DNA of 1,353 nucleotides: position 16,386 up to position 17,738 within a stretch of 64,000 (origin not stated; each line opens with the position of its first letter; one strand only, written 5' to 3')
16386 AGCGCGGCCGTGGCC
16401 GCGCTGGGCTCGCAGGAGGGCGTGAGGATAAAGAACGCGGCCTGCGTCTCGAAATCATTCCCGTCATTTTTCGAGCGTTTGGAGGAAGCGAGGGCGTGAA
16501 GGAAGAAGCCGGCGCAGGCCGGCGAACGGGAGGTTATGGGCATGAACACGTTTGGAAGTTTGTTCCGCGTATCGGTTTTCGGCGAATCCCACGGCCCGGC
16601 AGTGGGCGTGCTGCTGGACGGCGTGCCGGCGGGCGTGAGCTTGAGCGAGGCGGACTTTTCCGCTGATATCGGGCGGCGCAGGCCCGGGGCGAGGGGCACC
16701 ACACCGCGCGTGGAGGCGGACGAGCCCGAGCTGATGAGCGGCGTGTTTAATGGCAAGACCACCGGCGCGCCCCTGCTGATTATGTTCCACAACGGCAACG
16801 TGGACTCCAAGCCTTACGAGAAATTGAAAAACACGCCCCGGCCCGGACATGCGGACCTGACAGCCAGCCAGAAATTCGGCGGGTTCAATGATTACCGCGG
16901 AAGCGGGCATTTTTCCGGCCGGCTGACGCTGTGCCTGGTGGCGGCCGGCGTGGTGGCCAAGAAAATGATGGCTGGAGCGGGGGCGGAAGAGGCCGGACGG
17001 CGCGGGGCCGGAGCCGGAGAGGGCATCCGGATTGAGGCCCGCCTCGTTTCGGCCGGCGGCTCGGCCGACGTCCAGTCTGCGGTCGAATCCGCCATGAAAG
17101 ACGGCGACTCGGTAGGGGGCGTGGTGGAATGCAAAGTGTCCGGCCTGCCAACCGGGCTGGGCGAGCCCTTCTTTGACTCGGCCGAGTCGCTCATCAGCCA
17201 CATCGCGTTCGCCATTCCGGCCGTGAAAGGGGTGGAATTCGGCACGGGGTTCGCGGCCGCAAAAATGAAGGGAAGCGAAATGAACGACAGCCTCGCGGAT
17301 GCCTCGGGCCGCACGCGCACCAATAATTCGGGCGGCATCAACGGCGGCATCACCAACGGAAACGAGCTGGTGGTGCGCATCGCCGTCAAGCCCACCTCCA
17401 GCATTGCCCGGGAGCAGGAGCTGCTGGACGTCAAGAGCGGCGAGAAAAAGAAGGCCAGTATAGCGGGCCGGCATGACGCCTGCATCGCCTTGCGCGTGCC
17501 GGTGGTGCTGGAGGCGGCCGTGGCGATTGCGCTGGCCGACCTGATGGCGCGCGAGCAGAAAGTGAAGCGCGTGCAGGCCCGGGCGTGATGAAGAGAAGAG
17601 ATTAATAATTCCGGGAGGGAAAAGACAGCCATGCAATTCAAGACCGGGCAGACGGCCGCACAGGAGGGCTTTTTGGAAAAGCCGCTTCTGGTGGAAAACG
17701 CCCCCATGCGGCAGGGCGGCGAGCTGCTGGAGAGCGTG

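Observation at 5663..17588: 12-kb aromatic amino acid super-operon with two unusual gene fusions and bacterial-type enzymes in an archaeon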

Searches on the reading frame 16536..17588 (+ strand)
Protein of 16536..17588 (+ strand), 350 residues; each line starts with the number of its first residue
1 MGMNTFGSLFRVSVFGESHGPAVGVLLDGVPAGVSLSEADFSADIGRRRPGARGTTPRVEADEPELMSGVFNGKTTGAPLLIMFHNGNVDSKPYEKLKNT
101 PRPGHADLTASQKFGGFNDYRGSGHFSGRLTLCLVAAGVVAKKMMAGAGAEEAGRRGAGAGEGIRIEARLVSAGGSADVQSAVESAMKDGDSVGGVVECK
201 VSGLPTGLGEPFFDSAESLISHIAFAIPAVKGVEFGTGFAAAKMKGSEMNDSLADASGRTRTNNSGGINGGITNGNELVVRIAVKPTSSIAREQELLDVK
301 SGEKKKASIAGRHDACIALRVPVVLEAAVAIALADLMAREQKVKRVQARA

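Call 3: search_protein_families(library=pfam, proteins=[window:16536-17588:+])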
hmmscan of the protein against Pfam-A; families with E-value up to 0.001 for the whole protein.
window:16536-17588:+ (350 aa): 1 family
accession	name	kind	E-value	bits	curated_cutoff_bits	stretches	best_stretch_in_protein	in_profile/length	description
PF01264.26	Chorismate_synt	-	3.9e-112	374.6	27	1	10-337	1-326/327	Chorismate synthase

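Call 6: search_protein_families(library=ncbifam, proteins=[window:16536-17588:+])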
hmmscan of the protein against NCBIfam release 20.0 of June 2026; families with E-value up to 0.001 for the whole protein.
window:16536-17588:+ (350 aa): 3 families
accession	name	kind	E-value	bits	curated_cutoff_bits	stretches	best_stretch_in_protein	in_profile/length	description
TIGR00033.1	aroC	equivalog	1.1e-105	353.5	212.2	2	168-341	174-348/351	chorismate synthase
NF003793.1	PRK05382.1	equivalog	4.7e-105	351.2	321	2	171-337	176-342/344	chorismate synthase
NF009113.0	PRK12463.1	equivalog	1.7e-42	145.8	799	2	178-339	201-366/390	chorismate synthase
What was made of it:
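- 16536..17588 (+): aroC, chorismate synthase. Calls 3 and 6 (TIGR00033, 354 bits).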
